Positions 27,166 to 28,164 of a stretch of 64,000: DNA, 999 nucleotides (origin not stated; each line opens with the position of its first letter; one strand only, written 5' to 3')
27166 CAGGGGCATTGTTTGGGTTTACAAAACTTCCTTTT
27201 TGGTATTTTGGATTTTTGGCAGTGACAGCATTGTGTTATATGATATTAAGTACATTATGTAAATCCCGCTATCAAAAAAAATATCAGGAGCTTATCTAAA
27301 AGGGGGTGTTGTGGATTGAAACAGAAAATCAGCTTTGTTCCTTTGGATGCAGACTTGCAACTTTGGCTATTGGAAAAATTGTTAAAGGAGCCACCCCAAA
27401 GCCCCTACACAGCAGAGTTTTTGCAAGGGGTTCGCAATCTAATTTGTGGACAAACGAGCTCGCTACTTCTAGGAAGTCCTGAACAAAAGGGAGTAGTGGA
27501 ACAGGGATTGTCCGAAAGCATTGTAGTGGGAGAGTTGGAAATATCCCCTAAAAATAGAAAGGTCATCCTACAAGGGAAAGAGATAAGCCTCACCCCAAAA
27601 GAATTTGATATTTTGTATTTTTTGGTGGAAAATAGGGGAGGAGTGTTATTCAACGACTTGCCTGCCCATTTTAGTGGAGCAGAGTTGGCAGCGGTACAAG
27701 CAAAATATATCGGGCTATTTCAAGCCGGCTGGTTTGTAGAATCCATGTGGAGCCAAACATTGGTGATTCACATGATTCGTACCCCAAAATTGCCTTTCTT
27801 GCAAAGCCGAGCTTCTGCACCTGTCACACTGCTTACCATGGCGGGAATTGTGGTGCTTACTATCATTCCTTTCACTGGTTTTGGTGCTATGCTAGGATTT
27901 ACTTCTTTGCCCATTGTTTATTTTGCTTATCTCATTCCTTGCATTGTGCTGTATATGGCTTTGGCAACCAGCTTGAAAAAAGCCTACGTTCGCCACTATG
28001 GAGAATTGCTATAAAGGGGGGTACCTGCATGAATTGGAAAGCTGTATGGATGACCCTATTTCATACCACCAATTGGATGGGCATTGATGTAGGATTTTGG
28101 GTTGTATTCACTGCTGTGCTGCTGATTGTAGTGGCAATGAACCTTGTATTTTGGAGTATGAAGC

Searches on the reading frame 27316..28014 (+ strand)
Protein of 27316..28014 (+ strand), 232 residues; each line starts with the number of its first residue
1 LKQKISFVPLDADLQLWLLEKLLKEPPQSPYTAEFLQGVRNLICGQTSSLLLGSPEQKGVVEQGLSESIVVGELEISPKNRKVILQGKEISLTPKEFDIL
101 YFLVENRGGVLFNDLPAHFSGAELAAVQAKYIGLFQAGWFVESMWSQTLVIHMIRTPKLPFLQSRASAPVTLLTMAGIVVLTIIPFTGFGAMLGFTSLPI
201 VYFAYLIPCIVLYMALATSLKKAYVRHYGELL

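Call 3: search_protein_families(library=pfam, proteins=[window:27316-28014:+], max_evalue=1)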
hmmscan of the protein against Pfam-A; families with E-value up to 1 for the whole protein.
window:27316-28014:+ (232 aa): 4 families
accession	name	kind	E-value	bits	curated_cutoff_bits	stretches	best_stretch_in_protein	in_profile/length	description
PF00689.26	Cation_ATPase_C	-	1.2e-06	28.9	27.3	1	126-221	83-173/175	Cation transporting ATPase, C-terminus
PF00486.34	Trans_reg_C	-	0.00027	21.4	26.2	1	87-111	1-25/77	Transcriptional regulatory protein, C terminal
PF20968.2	MASE8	-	0.0061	17.2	26.2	1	174-228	93-147/154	MASE8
PF00487.30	FA_desaturase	-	0.037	14.2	29.7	1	131-229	95-186/253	Fatty acid desaturase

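Call 5: find_homologous_proteins(query=window:27316-28014:+, max_evalue=0.001)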
Query window:27316-28014:+ (232 aa): 485 proteins with E <= 0.001 among 1127 candidates; the best 120 are listed.
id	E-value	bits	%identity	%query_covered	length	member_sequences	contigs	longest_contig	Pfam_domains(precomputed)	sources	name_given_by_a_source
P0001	1.1e-145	501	99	100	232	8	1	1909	PF00689.27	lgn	-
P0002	8.6e-66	240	88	54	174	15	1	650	PF00689.27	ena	-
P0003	1.3e-65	239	90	54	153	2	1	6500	PF00689.27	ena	-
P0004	6.6e-65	237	88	54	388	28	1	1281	PF00702.33,PF00689.27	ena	-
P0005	5.4e-64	234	86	54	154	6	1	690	PF00689.27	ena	-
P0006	1.7e-63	232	88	54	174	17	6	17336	PF00689.27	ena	-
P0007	4.8e-63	231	87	54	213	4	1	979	PF00689.27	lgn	-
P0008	8.1e-63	230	85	54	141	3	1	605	PF00689.27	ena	-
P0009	9.1e-63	230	86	54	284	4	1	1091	PF00689.27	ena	-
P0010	1.5e-62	229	86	54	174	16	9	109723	PF00689.27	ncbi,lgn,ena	-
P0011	1.6e-62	229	85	53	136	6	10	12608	PF00689.27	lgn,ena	-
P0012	5.3e-62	227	84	54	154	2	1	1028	PF00689.27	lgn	-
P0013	6.4e-62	227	86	54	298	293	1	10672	PF00689.27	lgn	-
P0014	6.8e-62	227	85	54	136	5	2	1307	PF00689.27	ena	-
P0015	7.4e-62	227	83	54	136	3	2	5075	PF00689.27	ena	-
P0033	3.6e-60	221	65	77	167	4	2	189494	PF00486.35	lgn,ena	-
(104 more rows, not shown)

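Call 8: find_encoding_contigs(protein=P0033, flank=10000, max_places=6)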
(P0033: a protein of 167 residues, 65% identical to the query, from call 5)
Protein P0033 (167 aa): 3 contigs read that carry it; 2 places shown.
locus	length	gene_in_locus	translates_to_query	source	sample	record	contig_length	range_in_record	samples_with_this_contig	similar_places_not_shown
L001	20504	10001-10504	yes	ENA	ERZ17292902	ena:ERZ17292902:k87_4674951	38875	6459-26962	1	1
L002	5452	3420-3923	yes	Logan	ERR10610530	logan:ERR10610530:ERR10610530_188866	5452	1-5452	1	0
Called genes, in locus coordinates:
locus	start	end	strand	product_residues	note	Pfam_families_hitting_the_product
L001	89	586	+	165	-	PF01252:Peptidase_A8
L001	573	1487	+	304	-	PF01479:S4 (faint), PF00849:PseudoU_synth_2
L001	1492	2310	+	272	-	PF08282:Hydrolase_3, PF05116:S6PP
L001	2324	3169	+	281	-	PF00456:Transketolase_N, PF13292:DXP_synthase_N, PF00676:E1_dh, PF02775:TPP_enzyme_C (faint)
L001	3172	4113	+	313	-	PF02779:Transket_pyr, PF02780:Transketolase_C, PF22613:Transketolase_C_1 (weak)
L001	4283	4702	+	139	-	PF11070:DUF2871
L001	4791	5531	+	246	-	PF08378:NERD, PF01396:Zn_ribbon_Top1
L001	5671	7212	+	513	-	PF00117:GATase, PF07722:Peptidase_C26, PF02540:NAD_synthase (faint), PF03054:tRNA_Me_trans (weak), PF00958:GMP_synt_C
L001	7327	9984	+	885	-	PF00690:Cation_ATPase_N, PF00122:E1-E2_ATPase, PF00702:Hydrolase, PF13246:Cation_ATPase, PF00689:Cation_ATPase_C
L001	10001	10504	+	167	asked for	PF00486:Trans_reg_C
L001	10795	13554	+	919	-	PF00690:Cation_ATPase_N, PF00122:E1-E2_ATPase, PF00702:Hydrolase, PF13246:Cation_ATPase, PF00689:Cation_ATPase_C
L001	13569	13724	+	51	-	-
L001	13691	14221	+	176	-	PF00392:GntR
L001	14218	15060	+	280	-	PF00005:ABC_tran, PF13304:AAA_21 (faint)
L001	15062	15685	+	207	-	PF13346:ABC2_membrane_5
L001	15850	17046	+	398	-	-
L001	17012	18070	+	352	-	PF13421:Band_7_1, PF01145:Band_7 (weak), PF13240:Zn_Ribbon_1 (weak), PF12773:DZR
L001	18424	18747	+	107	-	-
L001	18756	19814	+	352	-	PF01992:vATP-synt_AC39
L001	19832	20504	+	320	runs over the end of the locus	-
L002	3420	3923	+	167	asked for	PF00486:Trans_reg_C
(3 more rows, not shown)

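Call 11: find_encoding_contigs(protein=P0001, flank=10000, max_places=10)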
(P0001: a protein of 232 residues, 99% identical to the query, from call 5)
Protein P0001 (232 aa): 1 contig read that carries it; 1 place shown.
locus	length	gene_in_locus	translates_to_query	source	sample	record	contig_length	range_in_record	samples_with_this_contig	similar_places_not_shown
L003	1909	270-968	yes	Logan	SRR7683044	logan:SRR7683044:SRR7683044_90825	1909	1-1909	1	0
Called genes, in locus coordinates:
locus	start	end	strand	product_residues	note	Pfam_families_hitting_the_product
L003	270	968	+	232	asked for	PF00689:Cation_ATPase_C (weak)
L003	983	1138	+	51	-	-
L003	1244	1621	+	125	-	PF00392:GntR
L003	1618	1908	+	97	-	?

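Call 12: find_encoding_contigs(protein=window:27316-28014:+, flank=10000, max_places=10)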
Protein window:27316-28014:+ (232 aa): 10 contigs read that carry it; 9 places shown.
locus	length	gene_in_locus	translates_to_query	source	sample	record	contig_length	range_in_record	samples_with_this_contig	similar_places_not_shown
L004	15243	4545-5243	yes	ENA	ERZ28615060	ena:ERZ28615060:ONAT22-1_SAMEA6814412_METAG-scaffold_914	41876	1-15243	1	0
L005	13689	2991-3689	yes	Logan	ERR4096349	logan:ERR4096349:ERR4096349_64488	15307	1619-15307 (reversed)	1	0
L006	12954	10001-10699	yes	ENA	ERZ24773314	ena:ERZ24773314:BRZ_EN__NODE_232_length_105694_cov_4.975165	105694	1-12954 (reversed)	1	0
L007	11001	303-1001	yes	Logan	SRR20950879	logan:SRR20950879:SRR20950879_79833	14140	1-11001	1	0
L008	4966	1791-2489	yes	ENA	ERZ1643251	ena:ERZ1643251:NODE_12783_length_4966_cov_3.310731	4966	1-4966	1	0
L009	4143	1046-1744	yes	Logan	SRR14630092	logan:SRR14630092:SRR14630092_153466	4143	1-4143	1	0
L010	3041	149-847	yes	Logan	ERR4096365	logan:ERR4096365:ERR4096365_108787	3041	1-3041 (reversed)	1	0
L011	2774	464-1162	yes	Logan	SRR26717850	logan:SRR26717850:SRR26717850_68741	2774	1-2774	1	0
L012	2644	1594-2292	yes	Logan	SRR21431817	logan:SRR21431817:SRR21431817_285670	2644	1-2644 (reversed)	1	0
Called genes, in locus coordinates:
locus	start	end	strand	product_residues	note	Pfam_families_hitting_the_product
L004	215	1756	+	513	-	PF00117:GATase, PF07722:Peptidase_C26, PF02540:NAD_synthase (faint), PF03054:tRNA_Me_trans (weak), PF00958:GMP_synt_C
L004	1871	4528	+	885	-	PF00690:Cation_ATPase_N, PF00122:E1-E2_ATPase, PF00702:Hydrolase, PF13246:Cation_ATPase, PF00689:Cation_ATPase_C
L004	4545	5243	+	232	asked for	PF00689:Cation_ATPase_C (weak)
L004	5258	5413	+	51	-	-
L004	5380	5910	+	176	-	PF00392:GntR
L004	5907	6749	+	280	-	PF00005:ABC_tran, PF13304:AAA_21 (faint)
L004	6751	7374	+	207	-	PF13346:ABC2_membrane_5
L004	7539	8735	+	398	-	-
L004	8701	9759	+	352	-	PF13421:Band_7_1, PF01145:Band_7 (weak), PF13240:Zn_Ribbon_1 (weak), PF12773:DZR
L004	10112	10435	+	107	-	-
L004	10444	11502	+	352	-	PF01992:vATP-synt_AC39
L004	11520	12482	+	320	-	-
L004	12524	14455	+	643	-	PF01496:V_ATPase_I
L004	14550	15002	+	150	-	PF00137:ATP-synt_C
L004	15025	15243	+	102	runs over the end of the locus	PF01990:ATP-synt_F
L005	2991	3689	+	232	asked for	PF00689:Cation_ATPase_C (weak)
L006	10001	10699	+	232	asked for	PF00689:Cation_ATPase_C (weak)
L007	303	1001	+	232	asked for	PF00689:Cation_ATPase_C (weak)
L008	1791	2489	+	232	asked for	PF00689:Cation_ATPase_C (weak)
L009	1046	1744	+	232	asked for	PF00689:Cation_ATPase_C (weak)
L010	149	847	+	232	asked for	PF00689:Cation_ATPase_C (weak)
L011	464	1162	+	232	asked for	PF00689:Cation_ATPase_C (weak)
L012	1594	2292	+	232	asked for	PF00689:Cation_ATPase_C (weak)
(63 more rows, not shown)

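Call 14: find_related_loci(query=P0033, collection=genome_contigs, flank=8000)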
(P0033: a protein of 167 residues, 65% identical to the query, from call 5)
Query P0033 (167 aa) in genome_contigs; peptide patterns used: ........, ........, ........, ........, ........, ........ (x = any residue, [..] = any of these).
335 stretches matched a pattern; 253 encode a relative of the query (tblastn E <= 1e-3); the best 80 are kept; 80 distinct loci.
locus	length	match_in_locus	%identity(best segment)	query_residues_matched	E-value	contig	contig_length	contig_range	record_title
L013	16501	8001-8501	65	1-167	2e-79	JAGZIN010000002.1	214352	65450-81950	MAG: Butyricicoccus pullicaecorum isolate L3_129_030G1_dasL3_129_030G1_concoct_19_sub L3_129_030G1_scaffold_36, whole ge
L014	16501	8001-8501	70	1-167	3e-78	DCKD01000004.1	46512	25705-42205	MAG TPA_asm: Lachnospiraceae bacterium UBA1683 UBA1683_contig_2409, whole genome shotgun sequence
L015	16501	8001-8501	70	1-167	1e-77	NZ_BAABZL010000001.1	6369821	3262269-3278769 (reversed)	Enterocloster aldenensis strain k25-0101-E9 sequence1, whole genome shotgun sequence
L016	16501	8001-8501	71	1-167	8e-78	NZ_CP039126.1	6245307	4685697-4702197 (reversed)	Blautia producta strain DSM 2950 chromosome, complete genome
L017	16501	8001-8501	69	1-167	1e-77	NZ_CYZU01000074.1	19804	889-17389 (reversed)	Faecalicatena contorta strain 2789STDY5834876, whole genome shotgun sequence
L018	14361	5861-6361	67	1-167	2e-76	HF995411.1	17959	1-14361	Firmicutes bacterium CAG:646 genomic scaffold, scf338, whole genome shotgun sequence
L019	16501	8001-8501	68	1-167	1e-76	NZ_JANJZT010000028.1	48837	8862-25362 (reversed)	Blautia caecimuris strain DSM 29492 NODE_28_length_48837_cov_61.067535, whole genome shotgun sequence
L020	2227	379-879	68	1-167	1e-78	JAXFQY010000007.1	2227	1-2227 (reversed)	MAG: Eubacteriales bacterium isolate SUG2853 k141_2845401, whole genome shotgun sequence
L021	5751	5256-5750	67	1-165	8e-76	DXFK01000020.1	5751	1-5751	MAG TPA_asm: Candidatus Blautia stercoravium isolate 3268 ChiHduod17__C3144_L5751_SAMN08010217, whole genome shotgun seq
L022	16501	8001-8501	65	1-167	5e-75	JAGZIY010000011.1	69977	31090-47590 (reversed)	MAG: Butyricicoccus pullicaecorum isolate L3_128_245G1_dasL3_128_245G1_concoct_10 L3_128_245G1_scaffold_147, whole genom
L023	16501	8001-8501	67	1-167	2e-74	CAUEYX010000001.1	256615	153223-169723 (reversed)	MAG TPA_asm: uncultured Lachnospiraceae bacterium isolate SRR13494512_bin.13_MetaWRAP_v1.3_MAG genome assembly, contig:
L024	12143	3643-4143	66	1-167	5e-74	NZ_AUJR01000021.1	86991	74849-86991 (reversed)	[Clostridium] clostridioforme AGR2157 G614DRAFT_scaffold00019.19_C, whole genome shotgun sequence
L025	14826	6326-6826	66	1-167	4e-73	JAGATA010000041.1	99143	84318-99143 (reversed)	MAG: Clostridia bacterium isolate RGIG8747 Water_deer_Colon-4__c311766, whole genome shotgun sequence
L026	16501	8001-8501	65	1-167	4e-73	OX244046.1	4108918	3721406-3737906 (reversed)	Clostridioides difficile genome assembly, chromosome: 1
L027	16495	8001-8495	65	1-167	4e-73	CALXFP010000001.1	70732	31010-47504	MAG: uncultured Oscillospiraceae bacterium isolate BRZ_CG__bin19 genome assembly, contig: BRZ_CG__NODE_633_length_70732_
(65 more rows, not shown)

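Call 20: list_cluster_members(proteins=[window:27316-28014:+, P0033, L001:10795-13554:+, window:28029-28184:+, window:22986-24527:+])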
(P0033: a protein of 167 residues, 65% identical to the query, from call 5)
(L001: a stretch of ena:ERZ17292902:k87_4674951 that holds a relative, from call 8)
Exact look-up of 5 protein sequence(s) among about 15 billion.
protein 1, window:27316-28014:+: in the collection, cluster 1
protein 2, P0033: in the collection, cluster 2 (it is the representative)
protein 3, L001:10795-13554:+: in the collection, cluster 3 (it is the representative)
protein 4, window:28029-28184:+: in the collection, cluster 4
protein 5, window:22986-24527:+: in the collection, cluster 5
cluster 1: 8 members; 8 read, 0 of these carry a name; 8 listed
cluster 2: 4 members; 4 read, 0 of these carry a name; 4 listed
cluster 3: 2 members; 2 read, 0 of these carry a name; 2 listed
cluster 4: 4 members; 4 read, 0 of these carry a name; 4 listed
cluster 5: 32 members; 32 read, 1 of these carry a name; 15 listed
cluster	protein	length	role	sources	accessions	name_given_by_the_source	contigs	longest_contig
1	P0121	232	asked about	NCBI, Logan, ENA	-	-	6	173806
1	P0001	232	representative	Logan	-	-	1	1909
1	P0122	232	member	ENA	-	-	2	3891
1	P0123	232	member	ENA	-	-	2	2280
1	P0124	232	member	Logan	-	-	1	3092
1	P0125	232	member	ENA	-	-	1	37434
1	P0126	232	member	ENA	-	-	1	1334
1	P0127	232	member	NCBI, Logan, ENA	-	-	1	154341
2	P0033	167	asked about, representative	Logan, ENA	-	-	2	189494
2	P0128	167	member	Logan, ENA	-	-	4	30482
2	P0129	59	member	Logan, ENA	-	-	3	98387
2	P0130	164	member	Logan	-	-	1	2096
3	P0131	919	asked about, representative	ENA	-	-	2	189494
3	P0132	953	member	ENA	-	-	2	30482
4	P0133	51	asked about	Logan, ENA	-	-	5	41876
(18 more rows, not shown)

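Call 23: find_encoding_contigs(protein=P0122, flank=6000, max_places=4)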
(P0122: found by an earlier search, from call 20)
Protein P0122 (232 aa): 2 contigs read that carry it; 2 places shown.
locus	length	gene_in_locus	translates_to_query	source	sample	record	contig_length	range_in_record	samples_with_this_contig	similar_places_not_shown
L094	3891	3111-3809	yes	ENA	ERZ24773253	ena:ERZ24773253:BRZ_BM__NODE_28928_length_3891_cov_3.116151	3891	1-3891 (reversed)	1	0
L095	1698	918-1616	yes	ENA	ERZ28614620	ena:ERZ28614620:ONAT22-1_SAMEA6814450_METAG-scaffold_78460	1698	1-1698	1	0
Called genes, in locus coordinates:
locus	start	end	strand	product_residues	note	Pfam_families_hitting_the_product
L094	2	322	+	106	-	?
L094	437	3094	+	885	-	PF00690:Cation_ATPase_N, PF00122:E1-E2_ATPase, PF00702:Hydrolase, PF13246:Cation_ATPase, PF00689:Cation_ATPase_C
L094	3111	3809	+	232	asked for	PF00689:Cation_ATPase_C (weak)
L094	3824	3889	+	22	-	?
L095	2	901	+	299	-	?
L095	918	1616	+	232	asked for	PF00689:Cation_ATPase_C (weak)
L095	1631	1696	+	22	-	?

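Call 24: find_encoding_contigs(protein=P0129, flank=6000, max_places=4)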
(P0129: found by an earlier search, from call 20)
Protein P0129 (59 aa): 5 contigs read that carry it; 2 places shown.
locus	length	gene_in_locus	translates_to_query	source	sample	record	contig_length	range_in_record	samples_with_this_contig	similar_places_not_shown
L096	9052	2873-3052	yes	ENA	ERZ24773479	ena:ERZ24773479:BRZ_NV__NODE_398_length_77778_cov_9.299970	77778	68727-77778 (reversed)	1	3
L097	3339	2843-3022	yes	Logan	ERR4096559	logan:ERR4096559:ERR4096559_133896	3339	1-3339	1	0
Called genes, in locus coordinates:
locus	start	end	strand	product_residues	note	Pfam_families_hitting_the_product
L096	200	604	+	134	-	PF00690:Cation_ATPase_N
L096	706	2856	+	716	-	PF00122:E1-E2_ATPase (weak), PF00702:Hydrolase, PF13246:Cation_ATPase, PF00689:Cation_ATPase_C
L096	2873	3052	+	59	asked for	-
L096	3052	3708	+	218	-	PF13246:Cation_ATPase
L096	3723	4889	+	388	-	PF00702:Hydrolase, PF00689:Cation_ATPase_C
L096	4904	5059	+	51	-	-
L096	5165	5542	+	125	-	PF00392:GntR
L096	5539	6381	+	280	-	PF00005:ABC_tran, PF13304:AAA_21 (faint)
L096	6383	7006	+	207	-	PF13346:ABC2_membrane_5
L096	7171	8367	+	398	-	-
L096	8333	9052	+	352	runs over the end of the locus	PF13421:Band_7_1, PF01145:Band_7 (weak), PF13240:Zn_Ribbon_1 (weak), PF12773:DZR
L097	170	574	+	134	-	PF00690:Cation_ATPase_N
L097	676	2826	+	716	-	PF00122:E1-E2_ATPase (weak), PF00702:Hydrolase, PF13246:Cation_ATPase, PF00689:Cation_ATPase_C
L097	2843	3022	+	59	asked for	-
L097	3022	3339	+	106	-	?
